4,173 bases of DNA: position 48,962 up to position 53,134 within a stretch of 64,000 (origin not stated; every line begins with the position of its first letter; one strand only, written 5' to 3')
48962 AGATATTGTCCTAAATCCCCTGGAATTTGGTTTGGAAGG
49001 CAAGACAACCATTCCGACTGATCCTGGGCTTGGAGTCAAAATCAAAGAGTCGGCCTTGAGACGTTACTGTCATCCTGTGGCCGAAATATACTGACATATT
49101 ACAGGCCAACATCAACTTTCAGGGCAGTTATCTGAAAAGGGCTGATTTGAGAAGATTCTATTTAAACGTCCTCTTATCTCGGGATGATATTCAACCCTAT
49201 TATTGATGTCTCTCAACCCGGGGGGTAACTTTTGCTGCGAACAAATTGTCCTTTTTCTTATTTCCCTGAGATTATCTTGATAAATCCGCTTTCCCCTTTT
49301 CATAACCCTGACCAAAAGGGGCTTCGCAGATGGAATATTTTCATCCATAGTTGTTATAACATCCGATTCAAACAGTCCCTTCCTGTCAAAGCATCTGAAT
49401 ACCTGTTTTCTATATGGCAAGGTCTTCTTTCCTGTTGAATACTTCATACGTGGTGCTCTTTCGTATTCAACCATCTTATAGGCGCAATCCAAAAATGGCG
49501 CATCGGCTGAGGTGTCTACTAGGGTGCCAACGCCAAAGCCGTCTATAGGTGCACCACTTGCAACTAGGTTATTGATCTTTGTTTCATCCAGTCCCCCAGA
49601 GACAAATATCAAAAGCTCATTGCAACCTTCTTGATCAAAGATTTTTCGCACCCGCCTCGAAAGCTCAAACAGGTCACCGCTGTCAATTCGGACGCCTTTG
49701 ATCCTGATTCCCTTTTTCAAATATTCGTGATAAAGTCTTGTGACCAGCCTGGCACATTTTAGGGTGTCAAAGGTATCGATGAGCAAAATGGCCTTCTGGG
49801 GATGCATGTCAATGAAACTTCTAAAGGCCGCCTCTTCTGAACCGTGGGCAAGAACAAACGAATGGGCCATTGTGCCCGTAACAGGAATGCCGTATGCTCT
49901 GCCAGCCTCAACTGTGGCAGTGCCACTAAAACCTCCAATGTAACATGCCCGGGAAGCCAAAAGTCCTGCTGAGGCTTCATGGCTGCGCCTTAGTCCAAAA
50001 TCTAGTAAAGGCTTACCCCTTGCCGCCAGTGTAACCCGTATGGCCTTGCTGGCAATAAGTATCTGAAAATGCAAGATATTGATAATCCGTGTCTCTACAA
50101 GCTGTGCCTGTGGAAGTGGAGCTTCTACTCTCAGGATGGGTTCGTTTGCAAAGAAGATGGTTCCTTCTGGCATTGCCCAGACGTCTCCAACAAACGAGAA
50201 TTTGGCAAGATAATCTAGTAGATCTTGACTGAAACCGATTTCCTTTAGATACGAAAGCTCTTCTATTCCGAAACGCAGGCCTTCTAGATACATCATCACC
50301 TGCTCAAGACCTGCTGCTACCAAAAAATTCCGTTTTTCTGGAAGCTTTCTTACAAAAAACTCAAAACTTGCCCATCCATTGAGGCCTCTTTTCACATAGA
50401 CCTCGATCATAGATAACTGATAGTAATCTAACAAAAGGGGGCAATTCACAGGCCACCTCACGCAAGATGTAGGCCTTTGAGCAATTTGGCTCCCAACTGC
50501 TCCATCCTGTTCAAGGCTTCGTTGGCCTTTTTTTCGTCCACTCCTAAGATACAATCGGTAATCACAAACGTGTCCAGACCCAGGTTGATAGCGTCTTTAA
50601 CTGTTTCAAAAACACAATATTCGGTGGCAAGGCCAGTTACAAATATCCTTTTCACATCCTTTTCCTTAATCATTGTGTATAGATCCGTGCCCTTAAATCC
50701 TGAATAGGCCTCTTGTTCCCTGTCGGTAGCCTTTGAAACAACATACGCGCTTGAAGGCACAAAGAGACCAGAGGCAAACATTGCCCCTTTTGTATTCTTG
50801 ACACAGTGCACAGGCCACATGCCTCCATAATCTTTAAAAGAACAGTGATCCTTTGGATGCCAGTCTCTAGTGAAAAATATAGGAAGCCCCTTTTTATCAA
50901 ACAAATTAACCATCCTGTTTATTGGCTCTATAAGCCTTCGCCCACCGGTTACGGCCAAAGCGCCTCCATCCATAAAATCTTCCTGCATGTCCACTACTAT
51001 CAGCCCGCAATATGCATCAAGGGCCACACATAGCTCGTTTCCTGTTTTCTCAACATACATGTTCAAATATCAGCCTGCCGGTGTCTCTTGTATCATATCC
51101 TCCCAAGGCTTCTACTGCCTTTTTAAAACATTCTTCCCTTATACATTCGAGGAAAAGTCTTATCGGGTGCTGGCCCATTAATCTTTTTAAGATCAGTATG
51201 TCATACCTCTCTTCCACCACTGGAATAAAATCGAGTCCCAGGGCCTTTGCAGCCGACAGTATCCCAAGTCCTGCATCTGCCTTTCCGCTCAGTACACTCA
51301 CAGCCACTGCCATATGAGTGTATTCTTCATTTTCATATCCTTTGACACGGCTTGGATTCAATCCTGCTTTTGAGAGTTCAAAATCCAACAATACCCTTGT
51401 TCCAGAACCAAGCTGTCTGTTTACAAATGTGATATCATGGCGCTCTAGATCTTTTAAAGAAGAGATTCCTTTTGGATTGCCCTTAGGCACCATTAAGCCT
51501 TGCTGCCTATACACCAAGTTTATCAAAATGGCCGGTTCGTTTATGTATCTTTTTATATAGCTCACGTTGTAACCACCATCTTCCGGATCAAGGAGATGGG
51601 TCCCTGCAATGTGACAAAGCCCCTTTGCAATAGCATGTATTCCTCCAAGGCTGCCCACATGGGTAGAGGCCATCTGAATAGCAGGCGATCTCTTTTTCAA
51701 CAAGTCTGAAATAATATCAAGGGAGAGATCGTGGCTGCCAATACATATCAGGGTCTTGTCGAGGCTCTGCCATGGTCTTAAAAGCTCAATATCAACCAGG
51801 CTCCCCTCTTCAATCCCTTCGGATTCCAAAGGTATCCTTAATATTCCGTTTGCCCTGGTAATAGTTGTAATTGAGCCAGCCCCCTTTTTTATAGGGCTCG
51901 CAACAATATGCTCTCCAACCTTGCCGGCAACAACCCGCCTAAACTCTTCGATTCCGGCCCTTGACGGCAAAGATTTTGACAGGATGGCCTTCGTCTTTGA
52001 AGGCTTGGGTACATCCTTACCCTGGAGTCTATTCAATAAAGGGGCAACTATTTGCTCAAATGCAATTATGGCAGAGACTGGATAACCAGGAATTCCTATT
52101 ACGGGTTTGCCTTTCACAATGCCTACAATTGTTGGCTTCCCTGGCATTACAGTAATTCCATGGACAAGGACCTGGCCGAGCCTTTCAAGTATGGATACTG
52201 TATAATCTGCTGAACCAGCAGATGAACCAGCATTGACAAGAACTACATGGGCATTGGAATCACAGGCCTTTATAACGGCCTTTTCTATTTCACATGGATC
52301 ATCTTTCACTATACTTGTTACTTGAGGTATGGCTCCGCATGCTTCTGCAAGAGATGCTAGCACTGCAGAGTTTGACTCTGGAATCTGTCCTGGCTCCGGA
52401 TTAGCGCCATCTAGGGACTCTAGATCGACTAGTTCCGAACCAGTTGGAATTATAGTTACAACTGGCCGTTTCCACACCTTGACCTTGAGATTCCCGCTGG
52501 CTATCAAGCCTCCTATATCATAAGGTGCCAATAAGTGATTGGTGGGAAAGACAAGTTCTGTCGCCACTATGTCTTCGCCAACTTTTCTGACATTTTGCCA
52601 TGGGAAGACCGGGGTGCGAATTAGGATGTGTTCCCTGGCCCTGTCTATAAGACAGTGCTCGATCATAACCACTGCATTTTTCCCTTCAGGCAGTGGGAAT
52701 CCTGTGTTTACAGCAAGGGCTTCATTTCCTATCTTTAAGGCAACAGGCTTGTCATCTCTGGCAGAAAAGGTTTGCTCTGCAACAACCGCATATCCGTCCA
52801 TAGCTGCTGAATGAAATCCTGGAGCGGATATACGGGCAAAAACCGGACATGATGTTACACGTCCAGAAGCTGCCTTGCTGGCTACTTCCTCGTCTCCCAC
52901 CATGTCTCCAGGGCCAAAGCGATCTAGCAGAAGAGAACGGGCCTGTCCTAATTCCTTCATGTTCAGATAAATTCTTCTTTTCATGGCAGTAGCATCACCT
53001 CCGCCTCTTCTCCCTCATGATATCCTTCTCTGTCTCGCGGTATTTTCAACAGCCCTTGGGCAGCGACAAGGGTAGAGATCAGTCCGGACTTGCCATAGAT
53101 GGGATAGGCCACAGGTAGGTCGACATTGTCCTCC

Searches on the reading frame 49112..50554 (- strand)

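Call 3: search_protein_families(library=pfam, proteins=[window:49112-50554:-], max_evalue=0.01)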
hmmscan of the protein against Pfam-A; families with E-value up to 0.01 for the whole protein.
window:49112-50554:- (480 aa): 5 families
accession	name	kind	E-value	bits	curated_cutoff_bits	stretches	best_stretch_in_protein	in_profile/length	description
PF17767.7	NAPRTase_N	-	2.5e-31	109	32.6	1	40-161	1-124/125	Nicotinate phosphoribosyltransferase (NAPRTase) N-terminal domain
PF04095.22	NAPRTase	-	3.4e-10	40.5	20.8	1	183-361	3-193/239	Nicotinate phosphoribosyltransferase (NAPRTase) family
PF17956.6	NAPRTase_C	-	1.1e-07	32.7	23.3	0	409-457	51-100/111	Nicotinate phosphoribosyltransferase C-terminal domain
PF02749.22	QRPTase_N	-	1.8e-06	28.5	27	1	124-162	42-79/82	Quinolinate phosphoribosyl transferase, N-terminal domain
PF01729.25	QRPTase_C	-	0.00093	19.4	23.1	1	167-348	1-160/169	Quinolinate phosphoribosyl transferase, C-terminal domain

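Call 5: search_protein_families(library=ncbifam, proteins=[window:49112-50554:-], max_evalue=0.01)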
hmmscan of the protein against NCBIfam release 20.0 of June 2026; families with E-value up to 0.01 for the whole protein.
window:49112-50554:- (480 aa): 12 families
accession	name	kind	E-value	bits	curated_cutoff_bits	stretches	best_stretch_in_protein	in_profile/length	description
NF006696.0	PRK09243.1-3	equivalog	1.2e-175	584.5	503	1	36-467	10-439/451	nicotinate phosphoribosyltransferase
NF009131.0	PRK12484.1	equivalog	5.7e-147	490.1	330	1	39-467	7-436/455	nicotinate phosphoribosyltransferase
TIGR01513.1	NAPRTase_put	equivalog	1e-144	482.9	297.4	1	39-460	1-448/452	nicotinate phosphoribosyltransferase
NF006695.0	PRK09243.1-2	equivalog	3.5e-125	418.4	469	1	39-413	7-390/480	nicotinate phosphoribosyltransferase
NF006694.0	PRK09243.1-1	equivalog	3.1e-101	339.4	663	1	41-410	10-388/485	nicotinate phosphoribosyltransferase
NF006698.0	PRK09243.1-5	equivalog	7.2e-97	324.9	531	1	37-451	14-426/440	nicotinate phosphoribosyltransferase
NF006697.0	PRK09243.1-4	equivalog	3.5e-93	312.8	776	1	42-413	13-392/488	nicotinate phosphoribosyltransferase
NF006415.0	PRK08662.1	equivalog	4.2e-54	183.8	243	1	43-441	19-376/381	nicotinate phosphoribosyltransferase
NF005529.0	PRK07188.1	equivalog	1.9e-19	69.8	378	1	124-346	79-319/358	nicotinate phosphoribosyltransferase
NF003704.0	PRK05321.1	subfamily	1.2e-17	64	379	1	42-377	16-373/398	nicotinate phosphoribosyltransferase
TIGR01514.1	NAPRTase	equivalog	4.6e-13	49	269.55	2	178-348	165-345/399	nicotinate phosphoribosyltransferase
NF006629.0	PRK09198.1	equivalog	8.2e-05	21.5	405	1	183-301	175-307/465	nicotinate phosphoribosyltransferase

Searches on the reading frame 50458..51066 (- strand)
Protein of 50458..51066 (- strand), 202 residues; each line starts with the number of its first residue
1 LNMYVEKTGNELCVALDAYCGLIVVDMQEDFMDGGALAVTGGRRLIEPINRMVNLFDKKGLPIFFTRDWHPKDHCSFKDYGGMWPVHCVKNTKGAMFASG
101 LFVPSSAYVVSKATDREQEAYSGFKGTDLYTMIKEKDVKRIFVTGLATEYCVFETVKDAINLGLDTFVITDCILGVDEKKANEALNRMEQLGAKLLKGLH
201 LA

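Call 5: search_protein_families(library=ncbifam, proteins=[window:50458-51066:-], max_evalue=0.01)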
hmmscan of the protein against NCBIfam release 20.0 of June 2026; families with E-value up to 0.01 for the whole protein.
window:50458-51066:- (202 aa): 5 families
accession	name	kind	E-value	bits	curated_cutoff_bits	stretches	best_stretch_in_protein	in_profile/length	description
NF008623.0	PRK11609.1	equivalog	4.5e-38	131.2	174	1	22-197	6-204/213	bifunctional nicotinamidase/pyrazinamidase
NF050097.1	BiurAmidohydBiuH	equivalog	6.7e-14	51.9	370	2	122-189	135-202/221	biuret amidohydrolase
NF041461.1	C_hydro_YcaC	equivalog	1e-08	34.9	310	1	127-198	91-162/201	isochorismate family cysteine hydrolase YcaC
TIGR03614.1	RutB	equivalog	4.1e-08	33.1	377.95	1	118-175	131-188/226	pyrimidine utilization protein B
NF008517.0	PRK11440.1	equivalog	5.4e-06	26.4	195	1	20-187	9-170/188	hydrolase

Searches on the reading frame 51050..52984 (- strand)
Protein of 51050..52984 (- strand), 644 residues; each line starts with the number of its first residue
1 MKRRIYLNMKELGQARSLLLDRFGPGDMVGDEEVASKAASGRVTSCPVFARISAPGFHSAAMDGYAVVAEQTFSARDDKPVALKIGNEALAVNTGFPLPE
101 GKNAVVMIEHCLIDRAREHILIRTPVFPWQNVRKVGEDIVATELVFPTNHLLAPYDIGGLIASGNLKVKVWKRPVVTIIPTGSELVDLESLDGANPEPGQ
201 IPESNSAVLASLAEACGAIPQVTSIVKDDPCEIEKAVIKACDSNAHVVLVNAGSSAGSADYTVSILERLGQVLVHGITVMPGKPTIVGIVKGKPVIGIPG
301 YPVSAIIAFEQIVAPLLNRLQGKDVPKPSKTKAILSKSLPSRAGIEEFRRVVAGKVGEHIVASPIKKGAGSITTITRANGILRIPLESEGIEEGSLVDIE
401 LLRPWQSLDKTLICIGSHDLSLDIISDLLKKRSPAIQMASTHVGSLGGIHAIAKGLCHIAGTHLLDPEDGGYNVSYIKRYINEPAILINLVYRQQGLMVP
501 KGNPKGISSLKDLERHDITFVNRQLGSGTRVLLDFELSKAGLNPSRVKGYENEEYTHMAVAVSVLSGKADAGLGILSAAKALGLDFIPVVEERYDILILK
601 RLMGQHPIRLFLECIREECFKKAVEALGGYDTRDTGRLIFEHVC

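Call 5: search_protein_families(library=ncbifam, proteins=[window:51050-52984:-], max_evalue=0.01)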
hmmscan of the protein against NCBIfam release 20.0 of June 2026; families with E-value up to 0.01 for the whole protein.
window:51050-52984:- (644 aa): 8 families
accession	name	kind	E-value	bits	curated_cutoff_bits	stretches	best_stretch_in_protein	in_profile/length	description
NF011068.0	PRK14498.1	equivalog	7.5e-223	741.2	534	1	1-640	1-645/647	molybdopterin biosynthesis protein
NF007960.1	PRK10680.1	equivalog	5.9e-66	222.9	440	1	30-402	19-401/401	molybdopterin molybdotransferase MoeA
NF045515.2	Glp_gephyrin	equivalog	1.2e-62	211.9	475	1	35-402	23-403/403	molybdotransferase-like divisome protein Glp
NF050098.1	MoeA_actino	exception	5.1e-60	203.3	560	1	32-401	20-399/400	molybdopterin molybdotransferase MoeA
NF011060.0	PRK14491.1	equivalog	7.3e-54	183.2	532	1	29-400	217-592/598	bifunctional molybdopterin-guanine dinucleotide biosynthesis adaptor protein MobB/molybdopterin molybdotransferase MoeA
NF011067.0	PRK14497.1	equivalog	1.4e-50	172.4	536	1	33-422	32-420/546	putative molybdopterin biosynthesis protein MoeA/unknown domain fusion protein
TIGR00177.1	molyb_syn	domain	2.8e-27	95.5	85.35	1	174-315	2-148/148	molybdenum cofactor synthesis domain-containing protein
NF002947.1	PRK03604.1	equivalog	0.0023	17.2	285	1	208-278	169-239/301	bifunctional molybdenum cofactor biosynthesis protein MoaC/MoaB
